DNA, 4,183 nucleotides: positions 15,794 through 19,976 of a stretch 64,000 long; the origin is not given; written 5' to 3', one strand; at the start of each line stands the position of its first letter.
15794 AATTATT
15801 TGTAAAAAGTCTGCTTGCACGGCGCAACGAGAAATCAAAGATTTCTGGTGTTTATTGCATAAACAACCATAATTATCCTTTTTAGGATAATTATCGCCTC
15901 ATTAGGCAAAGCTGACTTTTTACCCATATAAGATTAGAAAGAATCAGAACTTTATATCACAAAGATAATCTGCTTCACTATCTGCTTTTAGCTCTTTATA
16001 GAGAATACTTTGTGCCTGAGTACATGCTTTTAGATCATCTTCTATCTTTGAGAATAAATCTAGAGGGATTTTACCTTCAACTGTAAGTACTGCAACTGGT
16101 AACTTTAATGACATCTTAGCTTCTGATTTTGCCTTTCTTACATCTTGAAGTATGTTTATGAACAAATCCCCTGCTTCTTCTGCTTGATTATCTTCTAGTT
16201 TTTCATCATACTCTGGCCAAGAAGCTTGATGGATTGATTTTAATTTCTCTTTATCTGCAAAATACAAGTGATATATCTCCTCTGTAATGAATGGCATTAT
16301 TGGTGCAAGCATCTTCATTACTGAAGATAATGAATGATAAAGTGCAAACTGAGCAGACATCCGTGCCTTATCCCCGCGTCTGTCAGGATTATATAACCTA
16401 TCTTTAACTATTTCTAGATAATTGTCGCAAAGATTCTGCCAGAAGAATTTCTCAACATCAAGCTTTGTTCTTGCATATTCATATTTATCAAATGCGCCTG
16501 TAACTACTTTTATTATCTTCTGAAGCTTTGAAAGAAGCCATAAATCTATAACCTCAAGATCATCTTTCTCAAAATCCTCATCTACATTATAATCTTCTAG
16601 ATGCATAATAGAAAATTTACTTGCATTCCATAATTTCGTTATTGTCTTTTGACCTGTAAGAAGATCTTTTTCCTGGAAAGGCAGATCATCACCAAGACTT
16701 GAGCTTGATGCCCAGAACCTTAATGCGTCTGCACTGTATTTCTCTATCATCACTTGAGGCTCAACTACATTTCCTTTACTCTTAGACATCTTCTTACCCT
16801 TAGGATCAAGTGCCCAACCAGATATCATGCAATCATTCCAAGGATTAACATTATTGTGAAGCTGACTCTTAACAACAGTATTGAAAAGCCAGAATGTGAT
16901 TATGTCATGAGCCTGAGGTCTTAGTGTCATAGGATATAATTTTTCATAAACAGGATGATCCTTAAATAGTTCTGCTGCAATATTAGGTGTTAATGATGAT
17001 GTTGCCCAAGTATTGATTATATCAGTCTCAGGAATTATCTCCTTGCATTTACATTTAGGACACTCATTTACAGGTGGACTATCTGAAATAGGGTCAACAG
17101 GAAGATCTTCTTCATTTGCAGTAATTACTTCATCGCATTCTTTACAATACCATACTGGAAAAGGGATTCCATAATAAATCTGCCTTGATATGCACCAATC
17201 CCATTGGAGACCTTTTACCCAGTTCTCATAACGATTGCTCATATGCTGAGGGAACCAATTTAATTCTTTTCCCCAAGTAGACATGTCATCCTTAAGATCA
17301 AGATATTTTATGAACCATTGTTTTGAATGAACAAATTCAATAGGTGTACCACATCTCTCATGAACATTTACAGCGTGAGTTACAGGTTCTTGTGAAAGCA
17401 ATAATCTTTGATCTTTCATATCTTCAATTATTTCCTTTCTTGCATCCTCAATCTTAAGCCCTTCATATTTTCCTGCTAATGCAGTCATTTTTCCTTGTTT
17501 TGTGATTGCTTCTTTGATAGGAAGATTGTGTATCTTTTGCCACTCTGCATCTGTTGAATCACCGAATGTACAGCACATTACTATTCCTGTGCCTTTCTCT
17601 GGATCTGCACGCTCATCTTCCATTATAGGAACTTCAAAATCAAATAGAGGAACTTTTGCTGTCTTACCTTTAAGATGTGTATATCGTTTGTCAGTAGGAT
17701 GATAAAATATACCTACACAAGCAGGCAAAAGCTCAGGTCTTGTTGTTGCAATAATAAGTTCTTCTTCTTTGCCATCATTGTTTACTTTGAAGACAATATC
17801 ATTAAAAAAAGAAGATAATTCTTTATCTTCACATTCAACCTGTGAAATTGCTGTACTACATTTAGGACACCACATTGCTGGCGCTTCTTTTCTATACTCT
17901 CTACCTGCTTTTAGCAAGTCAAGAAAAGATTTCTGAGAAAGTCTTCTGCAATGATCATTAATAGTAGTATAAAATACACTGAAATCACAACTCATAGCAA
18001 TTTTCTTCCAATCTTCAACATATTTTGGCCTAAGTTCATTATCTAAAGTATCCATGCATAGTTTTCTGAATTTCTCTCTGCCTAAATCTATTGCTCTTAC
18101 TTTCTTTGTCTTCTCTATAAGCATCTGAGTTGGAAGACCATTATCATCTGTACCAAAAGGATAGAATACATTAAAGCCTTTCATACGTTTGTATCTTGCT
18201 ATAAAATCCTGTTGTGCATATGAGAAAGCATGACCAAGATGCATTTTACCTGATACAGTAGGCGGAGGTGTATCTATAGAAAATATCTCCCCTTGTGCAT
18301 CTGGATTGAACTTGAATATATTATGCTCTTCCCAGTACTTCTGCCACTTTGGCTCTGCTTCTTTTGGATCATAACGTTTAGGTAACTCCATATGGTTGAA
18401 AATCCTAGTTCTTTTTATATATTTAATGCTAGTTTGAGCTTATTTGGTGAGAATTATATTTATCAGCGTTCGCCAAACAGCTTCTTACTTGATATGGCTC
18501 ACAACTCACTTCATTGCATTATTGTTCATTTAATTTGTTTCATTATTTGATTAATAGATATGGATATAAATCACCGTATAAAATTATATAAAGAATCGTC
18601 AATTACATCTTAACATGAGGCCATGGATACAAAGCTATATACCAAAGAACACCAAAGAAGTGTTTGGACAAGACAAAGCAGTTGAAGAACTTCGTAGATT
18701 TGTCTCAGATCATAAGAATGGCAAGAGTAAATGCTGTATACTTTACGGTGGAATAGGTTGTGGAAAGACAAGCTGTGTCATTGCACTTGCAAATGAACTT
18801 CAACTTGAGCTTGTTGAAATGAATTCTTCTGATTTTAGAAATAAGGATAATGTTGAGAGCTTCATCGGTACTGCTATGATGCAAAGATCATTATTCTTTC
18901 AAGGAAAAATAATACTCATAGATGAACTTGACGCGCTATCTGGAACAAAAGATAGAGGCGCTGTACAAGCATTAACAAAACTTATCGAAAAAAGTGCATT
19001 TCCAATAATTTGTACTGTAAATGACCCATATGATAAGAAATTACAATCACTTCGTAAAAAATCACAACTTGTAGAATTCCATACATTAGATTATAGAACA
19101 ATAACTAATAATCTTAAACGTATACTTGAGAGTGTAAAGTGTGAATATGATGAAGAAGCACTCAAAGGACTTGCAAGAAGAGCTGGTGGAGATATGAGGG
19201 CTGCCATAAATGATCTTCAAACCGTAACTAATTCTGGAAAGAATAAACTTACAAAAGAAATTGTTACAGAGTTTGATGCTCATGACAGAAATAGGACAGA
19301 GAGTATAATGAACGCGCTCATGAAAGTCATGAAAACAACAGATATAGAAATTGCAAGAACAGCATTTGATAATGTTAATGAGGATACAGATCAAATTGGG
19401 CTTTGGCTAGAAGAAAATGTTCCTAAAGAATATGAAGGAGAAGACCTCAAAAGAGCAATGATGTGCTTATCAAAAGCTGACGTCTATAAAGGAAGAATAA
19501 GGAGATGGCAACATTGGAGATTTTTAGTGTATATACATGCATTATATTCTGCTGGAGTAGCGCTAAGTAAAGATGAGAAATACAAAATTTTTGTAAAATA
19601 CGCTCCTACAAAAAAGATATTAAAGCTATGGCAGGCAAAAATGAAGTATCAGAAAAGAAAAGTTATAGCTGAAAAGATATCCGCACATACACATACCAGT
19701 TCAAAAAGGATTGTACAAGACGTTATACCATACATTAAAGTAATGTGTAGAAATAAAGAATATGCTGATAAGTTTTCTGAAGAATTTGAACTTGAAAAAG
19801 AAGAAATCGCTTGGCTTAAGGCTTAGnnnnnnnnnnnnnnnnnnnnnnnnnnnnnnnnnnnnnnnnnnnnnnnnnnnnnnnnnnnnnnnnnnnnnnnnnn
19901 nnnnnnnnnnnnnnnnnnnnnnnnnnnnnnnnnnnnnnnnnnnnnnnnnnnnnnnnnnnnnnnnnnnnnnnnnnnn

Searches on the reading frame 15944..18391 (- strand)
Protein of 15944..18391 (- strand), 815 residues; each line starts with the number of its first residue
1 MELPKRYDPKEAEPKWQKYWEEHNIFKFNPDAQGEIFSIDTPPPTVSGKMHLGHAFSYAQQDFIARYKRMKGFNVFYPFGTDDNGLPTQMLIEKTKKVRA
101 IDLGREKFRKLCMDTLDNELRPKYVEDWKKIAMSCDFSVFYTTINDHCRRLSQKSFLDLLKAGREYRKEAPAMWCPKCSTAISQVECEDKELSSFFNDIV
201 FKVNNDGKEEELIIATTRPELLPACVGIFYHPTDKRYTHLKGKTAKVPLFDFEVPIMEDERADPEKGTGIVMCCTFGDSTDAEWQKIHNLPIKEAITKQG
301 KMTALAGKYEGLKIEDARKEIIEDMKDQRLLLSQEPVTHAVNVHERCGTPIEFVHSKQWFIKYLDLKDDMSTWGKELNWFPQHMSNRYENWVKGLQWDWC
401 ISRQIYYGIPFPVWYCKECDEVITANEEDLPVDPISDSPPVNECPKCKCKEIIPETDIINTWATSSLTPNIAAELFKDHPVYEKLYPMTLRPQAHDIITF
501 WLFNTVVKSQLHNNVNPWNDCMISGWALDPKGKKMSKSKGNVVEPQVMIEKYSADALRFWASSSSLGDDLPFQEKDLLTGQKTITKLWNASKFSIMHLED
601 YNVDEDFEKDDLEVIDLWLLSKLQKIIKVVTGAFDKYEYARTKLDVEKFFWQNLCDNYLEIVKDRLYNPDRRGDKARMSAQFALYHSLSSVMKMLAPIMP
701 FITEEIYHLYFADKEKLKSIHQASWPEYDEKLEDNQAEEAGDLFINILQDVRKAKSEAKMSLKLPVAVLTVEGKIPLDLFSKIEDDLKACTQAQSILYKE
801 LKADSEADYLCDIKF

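Call 9: search_protein_families(library=pfam, proteins=[window:15944-18391:-])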
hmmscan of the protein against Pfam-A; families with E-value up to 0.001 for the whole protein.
window:15944-18391:- (815 aa): 4 families
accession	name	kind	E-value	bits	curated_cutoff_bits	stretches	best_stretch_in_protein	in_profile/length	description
PF00133.28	tRNA-synt_1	-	5.3e-84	282.8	22.7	1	15-571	1-412/414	tRNA synthetases class I (I, L, M and V)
PF08264.19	Anticodon_1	-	1e-39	136.2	25.1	1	616-768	1-146/148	Anticodon-binding domain of tRNA ligase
PF09334.17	tRNA-synt_1g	-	3.4e-27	95.6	20.1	3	39-183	3-131/391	tRNA synthetases class I (M)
PF01406.26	tRNA-synt_1e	-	1.1e-07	32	27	0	528-578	247-297/301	tRNA synthetases class I (C) catalytic domain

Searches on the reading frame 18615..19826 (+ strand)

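Call 38: search_protein_families(library=pfam, max_evalue=0.01, proteins=[window:18615-19826:+])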
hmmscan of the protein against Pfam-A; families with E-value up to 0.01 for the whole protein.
window:18615-19826:+ (403 aa): 13 families
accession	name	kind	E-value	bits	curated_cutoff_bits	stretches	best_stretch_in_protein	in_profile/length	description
PF00004.35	AAA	-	4.4e-16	60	21.2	1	42-140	2-112/131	ATPase family associated with various cellular activities (AAA)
PF22608.2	DNAX_ATPase_lid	-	7.1e-06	26.2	27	1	163-197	2-36/49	DNA polymerase III clamp loader subunit, ATPase lid domain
PF03215.21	Rad17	-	1.3e-05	25.6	23.8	1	2-105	7-112/186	Rad17 P-loop domain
PF16193.11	AAA_assoc_2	-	1.5e-05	25.6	34.3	1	175-219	4-53/81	AAA C-terminal domain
PF13191.12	AAA_16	-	0.00012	23.1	32.6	1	16-64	2-50/167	AAA ATPase domain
PF05496.18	RuvB_N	-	0.00033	20.9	27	1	10-95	3-89/159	Holliday junction DNA helicase RuvB P-loop domain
PF24883.2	NPHP3_N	-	0.00067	20.3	24.8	0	34-79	17-63/164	Nephrocystin 3, N-terminal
PF05621.17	TniB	-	0.00069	19.5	22.4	0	20-55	17-52/189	Bacterial TniB protein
PF05673.19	DUF815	-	0.0011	18.6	23.8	1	13-84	27-102/249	Protein of unknown function (DUF815)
PF13401.12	AAA_22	-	0.0012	19.5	27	0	38-69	5-39/130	AAA domain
PF13173.12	AAA_14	-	0.0025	18.3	27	1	39-134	3-96/129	AAA domain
PF06068.19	TIP49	-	0.0025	17.5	23.8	0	14-78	24-92/347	TIP49 P-loop domain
PF02367.23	TsaE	-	0.0044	17.4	26.6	0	35-74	18-56/128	Threonylcarbamoyl adenosine biosynthesis protein TsaE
